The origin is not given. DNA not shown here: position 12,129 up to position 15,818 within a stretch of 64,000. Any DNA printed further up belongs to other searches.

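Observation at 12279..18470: Coupled operon linking c-di-GMP-type receptors (HEAT/cNMP-like/PilZ) to a T7-gp4/Twinkle-like primase-helicase protein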

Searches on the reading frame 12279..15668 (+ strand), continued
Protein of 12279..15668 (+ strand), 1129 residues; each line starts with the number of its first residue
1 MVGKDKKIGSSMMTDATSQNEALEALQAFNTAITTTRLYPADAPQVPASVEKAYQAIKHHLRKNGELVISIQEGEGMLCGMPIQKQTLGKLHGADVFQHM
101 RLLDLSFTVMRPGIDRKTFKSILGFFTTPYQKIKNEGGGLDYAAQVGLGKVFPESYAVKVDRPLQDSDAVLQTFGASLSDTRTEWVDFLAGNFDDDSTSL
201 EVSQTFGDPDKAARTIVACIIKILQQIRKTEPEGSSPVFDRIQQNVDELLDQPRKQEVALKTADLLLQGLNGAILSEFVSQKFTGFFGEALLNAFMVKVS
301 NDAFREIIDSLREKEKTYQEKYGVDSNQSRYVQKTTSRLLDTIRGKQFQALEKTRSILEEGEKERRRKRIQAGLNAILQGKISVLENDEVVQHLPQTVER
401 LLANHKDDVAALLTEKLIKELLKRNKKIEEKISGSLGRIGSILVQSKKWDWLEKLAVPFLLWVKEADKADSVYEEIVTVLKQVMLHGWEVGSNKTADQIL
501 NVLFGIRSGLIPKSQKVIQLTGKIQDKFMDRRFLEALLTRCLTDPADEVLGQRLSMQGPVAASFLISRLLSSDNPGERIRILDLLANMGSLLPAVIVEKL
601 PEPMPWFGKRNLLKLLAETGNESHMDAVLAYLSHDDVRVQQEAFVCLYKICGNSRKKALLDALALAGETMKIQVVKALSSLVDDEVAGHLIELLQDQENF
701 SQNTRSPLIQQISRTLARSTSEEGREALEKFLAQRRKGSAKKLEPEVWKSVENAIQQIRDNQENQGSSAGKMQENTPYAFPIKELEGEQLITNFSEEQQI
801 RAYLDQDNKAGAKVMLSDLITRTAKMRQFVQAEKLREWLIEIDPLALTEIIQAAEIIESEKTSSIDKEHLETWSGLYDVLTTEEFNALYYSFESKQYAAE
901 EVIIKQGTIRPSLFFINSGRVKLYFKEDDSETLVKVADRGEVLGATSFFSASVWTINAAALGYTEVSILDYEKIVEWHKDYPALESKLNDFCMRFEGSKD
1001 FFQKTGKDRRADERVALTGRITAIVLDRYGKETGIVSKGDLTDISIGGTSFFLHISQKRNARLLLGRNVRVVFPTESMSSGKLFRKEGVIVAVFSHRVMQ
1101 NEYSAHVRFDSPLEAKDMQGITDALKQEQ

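Call 67: fold_search(model_id=the predicted structure, library=pdb)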
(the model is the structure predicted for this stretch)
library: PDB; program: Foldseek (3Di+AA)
matches with E <= 10: 1495; with E <= 0.001: 403
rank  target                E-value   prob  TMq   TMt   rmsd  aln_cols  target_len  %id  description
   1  8otx_A                9.1e-07  1.00  0.11  0.11  36.7      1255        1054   10  Cryo-EM structure of Strongylocentrotus purpuratus sperm-specific Na+/H+ exchanger SLC9C1 in nanodisc (released 2023-11-01)
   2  8pdv                  1.3e-06  1.00  0.10  0.10  38.1      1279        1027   12  cGMP-bound SpSLC9C1 in lipid nanodiscs, protomer (released 2023-11-08)
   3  8pcz_A                1.7e-06  1.00  0.11  0.12  37.2      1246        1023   12  Ligand-free SpSLC9C1 in lipid nanodiscs, dimer (released 2023-11-08)
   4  8pd2                  2.1e-06  1.00  0.10  0.11  39.7      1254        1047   11  Ligand-free SpSLC9C1 in lipid nanodiscs, protomer state 1 (released 2023-11-08)
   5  8pdu_A                2.6e-06  0.99  0.09  0.10  38.0      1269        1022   11  cGMP-bound SpSLC9C1 in lipid nanodiscs, dimer (released 2023-11-08)
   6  8xq5_A                2.7e-06  1.00  0.10  0.12  35.4      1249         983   11  Structure of the sea urchin spSLC9C1 in state-3 w/o cAMP dimer (released 2025-01-15)
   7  8xpq_A                3.1e-06  1.00  0.11  0.12  36.3      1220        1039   12  Structure of the sea urchin spSLC9C1 in state-2 w/o cAMP dimer (released 2024-07-17)
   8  8xq4                  3.3e-06  1.00  0.11  0.11  37.5      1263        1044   10  Structure of the sea urchin spSLC9C1 in state-2 w/o cAMP protomer (released 2024-07-17)
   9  7t4v_B                3.8e-06  1.00  0.10  0.23  13.3       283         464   11  Crystal Structure of cGMP-dependent Protein Kinase (released 2023-06-14)
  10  8xq8                  3.8e-06  1.00  0.12  0.13  37.0      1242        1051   11  Structure of the sea urchin spSLC9C1 in state-1 w/ cAMP protomer (released 2024-07-17)
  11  8pd5                  4.6e-06  1.00  0.11  0.12  37.0      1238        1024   12  Ligand-free SpSLC9C1 in lipid nanodiscs, protomer state 3 (released 2023-11-08)
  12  8pd7                  5.0e-06  1.00  0.11  0.12  37.3      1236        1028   12  Ligand-free SpSLC9C1 in lipid nanodiscs, protomer state 4 (released 2023-11-08)
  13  8xq6                  5.4e-06  1.00  0.11  0.12  36.9      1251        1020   12  Structure of the sea urchin spSLC9C1 in state-3 w/o cAMP protomer (released 2025-01-15)
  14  8otq_A                5.8e-06  0.99  0.11  0.11  38.8      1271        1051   11  Cryo-EM structure of Strongylocentrotus purpuratus sperm-specific Na+/H+ exchanger SLC9C1 in GDN (released 2023-11-01)
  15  7t4u_A                6.1e-06  1.00  0.10  0.23  14.1       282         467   11  Crystal Structure of cGMP-dependent Protein Kinase (released 2023-06-14)
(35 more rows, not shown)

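Call 83: find_related_loci(query=A4, collection=metagenome_contigs, flank=6000)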
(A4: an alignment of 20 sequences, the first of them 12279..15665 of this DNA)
Query A4 (1129 aa) in metagenome_contigs; peptide patterns used: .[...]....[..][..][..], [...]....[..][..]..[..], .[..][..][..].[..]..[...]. (x = any residue, [..] = any of these).
234 stretches matched a pattern; 88 encode a relative of the query (tblastn E <= 1e-3); the best 80 are kept; 76 distinct loci.
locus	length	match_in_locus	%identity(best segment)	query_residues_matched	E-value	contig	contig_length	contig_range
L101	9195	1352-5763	67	5-1129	0e+0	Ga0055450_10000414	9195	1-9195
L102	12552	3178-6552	55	6-1127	0e+0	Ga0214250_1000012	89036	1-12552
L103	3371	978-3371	63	2-796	0e+0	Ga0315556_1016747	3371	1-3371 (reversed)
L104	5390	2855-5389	60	6-846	0e+0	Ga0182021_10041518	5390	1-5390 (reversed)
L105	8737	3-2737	70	555-1129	0e+0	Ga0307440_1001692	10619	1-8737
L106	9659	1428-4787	40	12-1128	0e+0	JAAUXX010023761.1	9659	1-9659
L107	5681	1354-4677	41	9-1119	0e+0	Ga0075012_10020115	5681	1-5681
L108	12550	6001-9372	38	9-1126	0e+0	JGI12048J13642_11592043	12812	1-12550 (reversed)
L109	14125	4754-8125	38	9-1126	0e+0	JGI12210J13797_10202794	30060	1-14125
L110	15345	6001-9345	39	13-1124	0e+0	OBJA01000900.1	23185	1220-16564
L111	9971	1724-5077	40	13-1123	0e+0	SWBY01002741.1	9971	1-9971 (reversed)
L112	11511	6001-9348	39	12-1124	0e+0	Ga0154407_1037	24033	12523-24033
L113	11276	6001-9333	39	19-1122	0e+0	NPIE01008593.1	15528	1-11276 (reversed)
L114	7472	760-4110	38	12-1123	0e+0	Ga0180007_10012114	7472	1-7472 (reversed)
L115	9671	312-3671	38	12-1128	0e+0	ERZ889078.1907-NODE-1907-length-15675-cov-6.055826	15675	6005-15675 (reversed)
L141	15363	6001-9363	36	9-1128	0e+0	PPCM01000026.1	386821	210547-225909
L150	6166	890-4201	31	13-1119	7e-157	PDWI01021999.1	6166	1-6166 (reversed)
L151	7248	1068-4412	31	9-1113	3e-152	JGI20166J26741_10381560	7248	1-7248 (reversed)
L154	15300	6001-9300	30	3-1110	4e-148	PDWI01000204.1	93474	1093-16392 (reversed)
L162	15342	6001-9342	37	12-1127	0e+0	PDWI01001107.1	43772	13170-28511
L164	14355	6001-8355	30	346-1127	4e-108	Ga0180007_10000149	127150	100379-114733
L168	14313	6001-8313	30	346-1109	1e-96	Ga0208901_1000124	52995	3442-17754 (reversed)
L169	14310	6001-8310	29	344-1109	1e-96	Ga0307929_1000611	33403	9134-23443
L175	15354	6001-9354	31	8-1113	2e-160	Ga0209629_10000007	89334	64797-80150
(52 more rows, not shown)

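Call 86: search_protein_families(library=pfam, proteins=[L141:9596-12481:+, L175:9417-10685:+, L175:10689-11780:+, L162:9454-10152:+, L162:10119-10826:+, L164:8234-9421:+, L168:8382-9431:+, L151:4507-5766:+, L164:5941-8361:+], max_evalue=0.01)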
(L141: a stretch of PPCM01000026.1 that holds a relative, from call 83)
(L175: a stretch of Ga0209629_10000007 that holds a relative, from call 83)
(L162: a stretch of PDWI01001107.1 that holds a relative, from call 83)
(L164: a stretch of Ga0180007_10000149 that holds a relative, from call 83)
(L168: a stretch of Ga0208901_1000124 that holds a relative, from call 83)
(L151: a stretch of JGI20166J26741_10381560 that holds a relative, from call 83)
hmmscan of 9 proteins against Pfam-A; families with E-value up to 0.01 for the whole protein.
L141:9596-12481:+ (962 aa): 12 families
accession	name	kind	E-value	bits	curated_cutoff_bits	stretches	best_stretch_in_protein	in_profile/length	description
PF02913.24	FAD-oxidase_C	-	2.4e-52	178.6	21.2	1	292-538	5-247/248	FAD linked oxidases, C-terminal domain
PF01565.28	FAD_binding_4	-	5.8e-28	97.8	26.4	1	63-200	1-138/139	FAD binding domain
PF13183.11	Fer4_8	-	3.3e-10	40.8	27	1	561-632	2-68/68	4Fe-4S dicluster domain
PF02754.22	CCG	-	1.4e-08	35.1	20.6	2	729-795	1-57/85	Cysteine-rich domain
PF12838.12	Fer4_7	-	4.9e-08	33.8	27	1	563-632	1-52/52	4Fe-4S dicluster domain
PF13534.11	Fer4_17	-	1.6e-07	32.2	22.2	1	563-633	1-61/61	4Fe-4S dicluster domain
PF00037.32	Fer4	-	1.5e-05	25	21.1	1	561-576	5-20/24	4Fe-4S binding domain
PF13237.11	Fer4_10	-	0.0012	19.1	25.5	0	561-629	6-53/53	4Fe-4S dicluster domain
PF13484.11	Fer4_16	-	0.0015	19.7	30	1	563-630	1-65/66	4Fe-4S double cluster binding domain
PF12797.12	Fer4_2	-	0.0033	17.7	24.5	1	560-576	6-22/22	4Fe-4S binding domain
PF12837.12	Fer4_6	-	0.0045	17.3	25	1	561-575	6-20/24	4Fe-4S binding domain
PF25160.1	LdpA_Fe-S-bd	-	0.0066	16.7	27.6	1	552-579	16-43/49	LdpA Fe-S cluster-binding domain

L175:9417-10685:+ (423 aa): 0 families

L175:10689-11780:+ (364 aa): 0 families

L162:9454-10152:+ (233 aa): 1 family
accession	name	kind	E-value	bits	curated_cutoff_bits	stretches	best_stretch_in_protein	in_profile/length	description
PF02581.23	TMP-TENI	-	7.3e-49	166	27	1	24-210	1-180/180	Thiamine monophosphate synthase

L162:10119-10826:+ (236 aa): 0 families

L164:8234-9421:+ (396 aa): 3 families
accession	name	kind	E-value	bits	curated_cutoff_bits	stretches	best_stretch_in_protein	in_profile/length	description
PF01207.24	Dus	-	2e-57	195.1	20.4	1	88-383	2-302/311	Dihydrouridine synthase (Dus)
PF00977.27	His_biosynth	-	1.7e-06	28.1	23.6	1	220-314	27-119/228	Histidine biosynthesis protein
PF03060.21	NMO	-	0.00093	19.1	28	1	228-297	149-222/331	Nitronate monooxygenase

L168:8382-9431:+ (350 aa): 5 families
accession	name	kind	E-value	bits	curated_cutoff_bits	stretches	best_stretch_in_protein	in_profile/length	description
PF01207.24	Dus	-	2.9e-58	197.8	20.4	1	42-333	2-298/311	Dihydrouridine synthase (Dus)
PF00977.27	His_biosynth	-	5.2e-07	29.8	23.6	1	174-269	27-120/228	Histidine biosynthesis protein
PF03060.21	NMO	-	0.00019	21.4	28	1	182-251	149-222/331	Nitronate monooxygenase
PF01180.27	DHO_dh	-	0.00043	20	27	1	212-269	229-288/291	Dihydroorotate dehydrogenase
PF00478.31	IMPDH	-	0.00069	19.2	25.6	0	214-252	200-237/345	IMP dehydrogenase / GMP reductase domain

L151:4507-5766:+ (420 aa): 1 family
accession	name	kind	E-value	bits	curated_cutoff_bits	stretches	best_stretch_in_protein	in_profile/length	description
PF03198.20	Glyco_hydro_72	-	0.0037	17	25.9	0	47-113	15-81/314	Glucanosyltransferase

L164:5941-8361:+ (807 aa): 6 families
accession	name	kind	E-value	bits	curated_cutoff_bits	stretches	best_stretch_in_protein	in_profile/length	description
PF00027.35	cNMP_binding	-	4.1e-17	62.4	27.5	1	576-661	2-88/89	Cyclic nucleotide-binding domain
PF07238.19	PilZ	-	4.7e-09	36.9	22.5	1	689-801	1-98/102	PilZ domain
PF13646.12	HEAT_2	-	1e-08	35.8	27.7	1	271-342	2-73/88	HEAT repeats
PF13513.12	HEAT_EZ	-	8e-05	23.5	27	0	299-326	27-54/55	HEAT-like repeat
PF02985.28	HEAT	-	0.0021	18.6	23.5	0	301-328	1-28/31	HEAT repeat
PF00514.29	Arm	-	0.0046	17.4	20.6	0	293-326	5-38/41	Armadillo/beta-catenin-like repeat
